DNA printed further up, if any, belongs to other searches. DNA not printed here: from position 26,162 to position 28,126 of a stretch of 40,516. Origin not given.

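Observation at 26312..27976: PilB/GspE-family ATPase with apparently degenerate catalytic motifs, isolated from other pilus genes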

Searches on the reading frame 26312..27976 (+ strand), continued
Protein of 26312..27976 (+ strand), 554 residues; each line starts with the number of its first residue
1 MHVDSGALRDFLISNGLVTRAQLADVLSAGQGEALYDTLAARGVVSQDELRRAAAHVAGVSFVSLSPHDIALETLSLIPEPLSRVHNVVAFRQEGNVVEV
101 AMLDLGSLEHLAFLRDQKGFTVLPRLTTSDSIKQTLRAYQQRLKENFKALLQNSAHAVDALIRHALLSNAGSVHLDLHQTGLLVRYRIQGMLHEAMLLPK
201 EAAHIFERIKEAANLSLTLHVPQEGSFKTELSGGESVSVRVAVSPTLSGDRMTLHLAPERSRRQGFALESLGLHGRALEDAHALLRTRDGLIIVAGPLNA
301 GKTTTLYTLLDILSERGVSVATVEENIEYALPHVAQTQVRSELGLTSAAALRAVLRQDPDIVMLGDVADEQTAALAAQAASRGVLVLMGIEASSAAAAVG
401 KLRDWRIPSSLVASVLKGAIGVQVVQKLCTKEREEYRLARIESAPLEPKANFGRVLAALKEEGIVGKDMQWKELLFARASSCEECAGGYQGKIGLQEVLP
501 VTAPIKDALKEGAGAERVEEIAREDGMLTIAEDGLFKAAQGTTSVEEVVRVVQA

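Call 36: search_protein_families(library=pfam, proteins=[L036:1120-2319:+, L036:2334-3302:+, L036:4407-5936:-, L036:7522-9081:-, L036:11679-12893:+, L036:12856-14664:+, L036:14633-15271:+, L036:15275-16765:+, L036:16784-18190:-, L036:19616-20749:+], max_evalue=0.001)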
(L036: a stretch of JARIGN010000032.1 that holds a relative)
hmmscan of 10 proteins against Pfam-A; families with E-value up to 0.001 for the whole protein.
L036:1120-2319:+ (399 aa): 11 families
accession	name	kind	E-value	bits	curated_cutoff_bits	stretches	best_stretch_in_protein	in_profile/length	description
PF12002.13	MgsA_C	-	6.2e-51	173.1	27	1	259-399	2-149/167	MgsA AAA+ ATPase C terminal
PF16193.11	AAA_assoc_2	-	2.4e-24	85.8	34.3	1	180-257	7-81/81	AAA C-terminal domain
PF00004.35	AAA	-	3.3e-16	60.4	21.2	1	42-156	2-127/131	ATPase family associated with various cellular activities (AAA)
PF05496.18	RuvB_N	-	3.1e-12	47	27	1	8-133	1-116/159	Holliday junction DNA helicase RuvB P-loop domain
PF07728.20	AAA_5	-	4.7e-10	40.1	22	1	41-137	2-102/139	AAA domain (dynein-related subfamily)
PF01078.27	Mg_chelatase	-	1e-06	28.7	20.3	0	13-64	2-52/207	Magnesium chelatase, subunit ChlI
PF00158.32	Sigma54_activat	-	1.6e-05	25.1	20.2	1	40-140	24-132/168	Sigma-54 interaction domain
PF13191.12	AAA_16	-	7.3e-05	23.8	32.6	0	40-65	26-51/167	AAA ATPase domain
PF07724.20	AAA_2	-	9.4e-05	23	27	1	37-131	2-105/166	AAA domain (Cdc48 subfamily)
PF13401.12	AAA_22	-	0.00011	23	27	0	42-113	9-96/130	AAA domain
PF13604.12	AAA_30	-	0.00039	20.7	27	0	41-134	21-123/191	AAA domain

L036:2334-3302:+ (322 aa): 6 families
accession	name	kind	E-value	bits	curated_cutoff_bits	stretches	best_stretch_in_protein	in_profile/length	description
PF03109.22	ABC1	-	3.7e-05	23.4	22.9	1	160-285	106-215/244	ABC1 atypical kinase-like domain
PF00069.31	Pkinase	-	5.8e-05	23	31.7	1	235-287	95-148/263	Protein kinase domain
PF01636.29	APH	-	0.00025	21.3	23.2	1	255-286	167-199/239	Phosphotransferase enzyme family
PF07387.17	Seadorna_VP7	-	0.00047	19.7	20.3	1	234-307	138-212/308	Seadornavirus VP7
PF01163.29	RIO1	-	0.00049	20.2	22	1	242-287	113-154/187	RIO domain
PF07714.23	PK_Tyr_Ser-Thr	-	0.00086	19.1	23.1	0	255-294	120-156/258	Protein tyrosine and serine/threonine kinase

L036:4407-5936:- (509 aa): 4 families
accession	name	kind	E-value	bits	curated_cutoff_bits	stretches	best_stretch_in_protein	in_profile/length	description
PF01966.28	HD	-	5.5e-20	72.2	22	1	325-417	1-115/116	HD domain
PF12072.13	RNase_Y_N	-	1.8e-14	54.1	32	1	73-190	73-197/201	RNase Y N-terminal region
PF00013.35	KH_1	-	4.1e-07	30.1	21.5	1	200-255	1-60/66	KH domain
PF08668.18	HDOD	-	1.1e-05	25.5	22.9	0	324-362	94-133/196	HDOD domain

L036:7522-9081:- (519 aa): 5 families
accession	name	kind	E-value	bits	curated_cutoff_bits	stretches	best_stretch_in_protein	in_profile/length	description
PF08529.16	NusA_N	-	2.8e-28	99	23.8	1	30-177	11-118/119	NusA N-terminal domain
PF13184.12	KH_5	-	2.9e-25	88.6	27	1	283-350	1-68/69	NusA-like KH domain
PF00575.29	S1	-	2.9e-07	31.2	22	1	187-244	3-67/74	S1 RNA binding domain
PF23095.1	KH_NusA_C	-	3.4e-06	27.4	34.2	1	358-394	1-37/59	Transcription termination/antitermination protein NusA, KH domain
PF07650.23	KH_2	-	3.2e-05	24.1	22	1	336-383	5-52/78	KH domain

L036:11679-12893:+ (404 aa): 1 family
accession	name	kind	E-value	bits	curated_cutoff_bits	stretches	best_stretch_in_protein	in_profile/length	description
PF00482.28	T2SSF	-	7.1e-58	194.4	25.2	2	69-192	1-125/125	Type II secretion system (T2SS), protein F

L036:12856-14664:+ (602 aa): 8 families
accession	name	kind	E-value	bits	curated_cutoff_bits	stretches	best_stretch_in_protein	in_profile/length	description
PF13620.12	CarboxypepD_reg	-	7.7e-18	65.1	32.3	2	528-596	4-74/82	Carboxypeptidase regulatory-like domain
PF24107.1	DUF7382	-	1.6e-09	37.9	27.4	0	181-226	15-60/65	Domain of unknown function (DUF7382)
PF24025.1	Ig_DR_A0283-like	-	3.4e-07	31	27.1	0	525-580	8-65/102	DR_A0283-like, Ig-like domain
PF02369.22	Big_1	-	2.1e-06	28.1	34.9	1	521-565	16-65/93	Bacterial Ig-like domain (group 1)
PF17802.7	SpaA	-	3.7e-05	24.2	23.1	0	529-575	6-56/91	Prealbumin-like fold domain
PF17789.7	MG4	-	0.00023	21.8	24.7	0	188-243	18-71/95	Macroglobulin domain MG4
PF13715.12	CarbopepD_reg_2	-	0.00053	20.4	32.2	0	192-262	5-69/88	CarboxypepD_reg-like domain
PF22902.2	NOMO1-like_9th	-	0.00071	19.8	27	0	537-584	12-62/75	BOS complex subunit NOMO1-like, beta sandwich domain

L036:14633-15271:+ (212 aa): 1 family
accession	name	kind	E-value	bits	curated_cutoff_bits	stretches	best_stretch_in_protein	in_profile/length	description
PF07963.17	N_methyl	-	2.4e-06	27.3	21.2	1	21-42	5-26/27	Prokaryotic N-terminal methylation motif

L036:15275-16765:+ (496 aa): 0 families

L036:16784-18190:- (468 aa): 1 family
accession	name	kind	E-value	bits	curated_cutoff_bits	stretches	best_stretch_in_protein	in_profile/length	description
PF14240.11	YHYH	-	2.8e-20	73.5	25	2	242-332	1-110/193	YHYH protein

L036:19616-20749:+ (377 aa): 1 family
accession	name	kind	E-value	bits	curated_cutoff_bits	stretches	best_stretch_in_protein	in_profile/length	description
PF00162.24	PGK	-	1.4e-103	347.3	27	1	6-366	3-377/379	Phosphoglycerate kinase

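Call 37: search_protein_families(library=pfam, proteins=[L029:13-1209:-, L029:3229-3774:+, L029:4835-5602:+, L029:5605-6717:+, L029:6701-7492:-, L029:7028-8686:+, L029:8640-9413:+, L029:9431-10786:+, L029:10845-11438:-, L029:11937-12857:+], max_evalue=0.001)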
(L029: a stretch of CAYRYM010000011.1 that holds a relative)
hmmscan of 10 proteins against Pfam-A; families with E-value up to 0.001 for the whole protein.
L029:13-1209:- (398 aa): 4 families
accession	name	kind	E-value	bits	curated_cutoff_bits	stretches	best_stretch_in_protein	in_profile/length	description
PF08529.16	NusA_N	-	5.6e-29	101.2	23.8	1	9-154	4-118/119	NusA N-terminal domain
PF13184.12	KH_5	-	3.4e-27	94.8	27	1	260-327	1-68/69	NusA-like KH domain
PF00575.29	S1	-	6e-07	30.2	22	1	164-225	3-71/74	S1 RNA binding domain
PF23095.1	KH_NusA_C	-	0.0003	21.2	34.2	0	336-369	2-35/59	Transcription termination/antitermination protein NusA, KH domain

L029:3229-3774:+ (181 aa): 0 families

L029:4835-5602:+ (255 aa): 1 family
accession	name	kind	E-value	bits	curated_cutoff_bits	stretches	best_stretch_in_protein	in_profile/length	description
PF00121.24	TIM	-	1.1e-70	238.4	20.1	1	6-249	2-244/245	Triosephosphate isomerase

L029:5605-6717:+ (370 aa): 1 family
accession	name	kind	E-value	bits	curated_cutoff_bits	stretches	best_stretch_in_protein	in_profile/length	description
PF00162.24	PGK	-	8.2e-93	311.8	27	1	7-356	1-377/379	Phosphoglycerate kinase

L029:6701-7492:- (263 aa): 2 families
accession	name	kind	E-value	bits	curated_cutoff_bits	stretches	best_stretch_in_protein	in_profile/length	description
PF01230.28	HIT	-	1.4e-20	74.2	21.5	1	173-261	1-94/98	HIT domain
PF11969.13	DcpS_C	-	9.3e-13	49.1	24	1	165-260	1-100/114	Scavenger mRNA decapping enzyme C-term binding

L029:7028-8686:+ (552 aa): 3 families
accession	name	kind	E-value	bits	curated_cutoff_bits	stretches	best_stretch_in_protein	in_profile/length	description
PF01368.27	DHH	-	1.9e-21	77.1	28.1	1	68-220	2-125/125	DHH family, N-terminal domain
PF17768.7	RecJ_OB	-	2e-18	66.8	27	1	446-548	1-103/107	RecJ OB domain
PF02272.25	DHHA1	-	5.1e-07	30.5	25.9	1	338-430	3-96/102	DHHA1 domain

L029:8640-9413:+ (257 aa): 2 families
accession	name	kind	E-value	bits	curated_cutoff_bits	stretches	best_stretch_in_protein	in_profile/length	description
PF00075.30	RNase_H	-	3.7e-40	137.8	25.8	1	23-162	2-139/141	RNase H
PF13456.12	RVT_3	-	0.00011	22.5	21.6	1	29-102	2-78/123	Reverse transcriptase-like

L029:9431-10786:+ (451 aa): 2 families
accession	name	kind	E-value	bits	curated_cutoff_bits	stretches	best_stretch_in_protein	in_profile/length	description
PF03772.21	Competence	-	2e-47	162.3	23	1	173-439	1-265/270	Competence protein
PF13567.11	DUF4131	-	2.4e-14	53.8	31.6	1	5-129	30-158/165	Domain of unknown function (DUF4131)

L029:10845-11438:- (197 aa): 2 families
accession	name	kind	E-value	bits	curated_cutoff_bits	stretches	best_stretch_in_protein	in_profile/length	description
PF02777.23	Sod_Fe_C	-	8e-18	64.8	20.9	1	90-191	2-102/102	Iron/manganese superoxide dismutases, C-terminal domain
PF00081.27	Sod_Fe_N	-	0.00064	20.6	27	0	16-80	18-81/82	Iron/manganese superoxide dismutases, alpha-hairpin domain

L029:11937-12857:+ (306 aa): 2 families
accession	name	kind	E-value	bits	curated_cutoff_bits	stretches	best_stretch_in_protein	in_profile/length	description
PF00753.33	Lactamase_B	-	2.8e-18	67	22.7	1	60-262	3-195/196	Metallo-beta-lactamase superfamily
PF12706.13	Lactamase_B_2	-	3.3e-06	27.3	27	1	76-218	3-149/200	Beta-lactamase superfamily domain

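Call 61: predict_structure(alignment_id=A2)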
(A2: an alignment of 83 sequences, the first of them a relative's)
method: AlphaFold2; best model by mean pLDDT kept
length: 554 residues; sequences in the alignment: 83
mean_pLDDT: 88.0   pTM: 0.64
mean pLDDT of the five models: 88.0, 87.2, 86.4, 84.8, 82.2
residues with pLDDT >= 90: 284; 70-90: 239; 50-70: 25; < 50: 6
segments of 3 or more residues with pLDDT < 50: 259-264
pLDDT, mean of each block of 10 residues (from residue 1): 79 83 83 82 84 88 92 89 91 95 90 83 93 90 77 74 82 86 82 81 87 83 73 72 81 74 63 91 92 96 94 79 90 83 91 88 97 96 94 97 96 97 95 91 90 95 92 94 89 96 97 96 95 97 95 89
secondary structure, 60 per line:
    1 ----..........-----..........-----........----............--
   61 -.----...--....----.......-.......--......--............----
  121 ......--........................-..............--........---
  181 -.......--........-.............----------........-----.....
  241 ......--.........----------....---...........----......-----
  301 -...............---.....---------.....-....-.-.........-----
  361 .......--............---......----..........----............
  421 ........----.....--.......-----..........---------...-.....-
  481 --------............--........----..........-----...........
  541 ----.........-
elements in order: H5-14 H20-29 H35-42 H47-58 H72-75 H80-86 E88-94 E97-102 H105-116 E121-126 H129-152 H154-167 E170-177 E182-188 E191-198 H200-212 E223-230 E236-246 E249-257 H268-271 H275-285 E290-295 H302-316 E320-324 E334-338 H347-355 E361-367 H370-381 E385-390 H395-404 H409-415 E416-428 E433-437 H440-446 H452-461 E475-479 E489-500 H503-510 H515-524 H530-540 H545-553
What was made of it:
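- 26312..27976 (+): PilB* : full-length PilB/GspE-family ORF (554 aa) with eroded catalytic motifs; the orphaned ortholog of the pilus-operon assembly ATPase. AF2 model with pLDDT 88 in call 61.
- On PilT-like / type II-IV secretion ATPase superfamily (Pfam T2SSE PF00437): AF2 model pLDDT 88 (call 61).
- The model is confident (call 61).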

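Call 63: fold_search(model_id=the predicted structure, library=pdb)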
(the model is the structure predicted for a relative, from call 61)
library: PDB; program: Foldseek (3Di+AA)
matches with E <= 10: 1488; with E <= 0.001: 190
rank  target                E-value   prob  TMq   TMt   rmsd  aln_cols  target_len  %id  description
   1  4pht_C                1.5e-39  1.00  0.46  0.57  22.0       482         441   29  ATPase GspE in complex with the cytoplasmic domain of GspL from the Vibrio vulnificus type II Secretion system (released 2014-11-26)
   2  4pht_B                3.2e-39  1.00  0.46  0.57  22.3       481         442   29  ATPase GspE in complex with the cytoplasmic domain of GspL from the Vibrio vulnificus type II Secretion system (released 2014-11-26)
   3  4pht_A                4.3e-39  1.00  0.45  0.57  22.1       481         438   28  ATPase GspE in complex with the cytoplasmic domain of GspL from the Vibrio vulnificus type II Secretion system (released 2014-11-26)
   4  5tsh_E                3.6e-37  1.00  0.45  0.64  16.9       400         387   30  PilB from Geobacter metallireducens bound to AMP-PNP (released 2017-05-17)
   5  5oiu_C                6.5e-37  1.00  0.46  0.65  18.5       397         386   30  Crystal structure of PilF type IV pilus assembly ATPase from Thermus thermophilus (released 2018-08-08)
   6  5oiu_B                1.3e-36  1.00  0.46  0.65  17.6       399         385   30  Crystal structure of PilF type IV pilus assembly ATPase from Thermus thermophilus (released 2018-08-08)
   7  5zfr_C                2.8e-36  1.00  0.45  0.64  17.2       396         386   30  Crystal structure of PilB, an extension ATPase motor of Type IV pilus, from Geobacter sulfurreducens (released 2018-09-19)
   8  5tsh_D                6.8e-36  1.00  0.45  0.66  17.3       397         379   29  PilB from Geobacter metallireducens bound to AMP-PNP (released 2017-05-17)
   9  1p9w                  1.1e-35  1.00  0.45  0.64  17.9       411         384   31  Crystal Structure of Vibrio cholerae putative NTPase EpsE (released 2003-10-14)
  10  5tsh_F                1.6e-35  1.00  0.45  0.65  17.8       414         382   28  PilB from Geobacter metallireducens bound to AMP-PNP (released 2017-05-17)
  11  5it5_A                1.7e-35  1.00  0.45  0.64  18.1       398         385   31  Thermus thermophilus PilB core ATPase region (released 2016-10-19)
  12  5zfr_B                4.7e-35  1.00  0.46  0.65  15.8       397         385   30  Crystal structure of PilB, an extension ATPase motor of Type IV pilus, from Geobacter sulfurreducens (released 2018-09-19)
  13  1p9r                  7.9e-35  1.00  0.45  0.65  17.7       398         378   31  Crystal Structure of Vibrio cholerae putative NTPase EpsE (released 2003-10-14)
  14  4ksr_A                1.1e-34  1.00  0.45  0.47  16.3       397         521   31  Crystal Structure of the Vibrio cholerae ATPase GspE Hexamer (released 2013-09-04)
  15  5tsg_B                1.3e-34  1.00  0.45  0.65  17.7       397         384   29  PilB from Geobacter metallireducens bound to ADP (released 2017-05-17)
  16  5tsh_B                2.0e-34  1.00  0.45  0.66  17.7       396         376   28  PilB from Geobacter metallireducens bound to AMP-PNP (released 2017-05-17)
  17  5tsh_C                2.4e-34  1.00  0.45  0.65  18.5       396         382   29  PilB from Geobacter metallireducens bound to AMP-PNP (released 2017-05-17)
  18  5tsh_A                4.3e-34  1.00  0.45  0.65  18.7       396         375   29  PilB from Geobacter metallireducens bound to AMP-PNP (released 2017-05-17)
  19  5tsg_C                1.2e-33  1.00  0.44  0.63  17.7       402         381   28  PilB from Geobacter metallireducens bound to ADP (released 2017-05-17)
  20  5zfr_A                1.6e-33  1.00  0.45  0.65  18.4       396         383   30  Crystal structure of PilB, an extension ATPase motor of Type IV pilus, from Geobacter sulfurreducens (released 2018-09-19)
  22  5tsg_D                3.3e-33  1.00  0.45  0.64  17.2       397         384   28  PilB from Geobacter metallireducens bound to ADP (released 2017-05-17)
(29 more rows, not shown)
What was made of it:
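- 26312..27976 (+): Foldseek matches to GspE 4pht and PilB 5tsh in call 63.
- On PilT-like / type II-IV secretion ATPase superfamily (Pfam T2SSE PF00437): Foldseek to 4pht, 5tsh, 5oiu and 1p9w gives E 1e-39 to 1e-35, probability 1.0 (call 63).
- On PilB/GspE subfamily: The alignment to 4pht extends over N1 (call 63).
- Closest known: Type II secretion ATPase GspE/EpsE. Same: 4PHT is the best full-length structural match, covering the N1 domain as well (call 63).
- The best PDB matches are GspE 4pht and PilB 5tsh (E 1e-39 to 1e-37) (calls 61, 63). The fold is intact (calls 61, 63).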
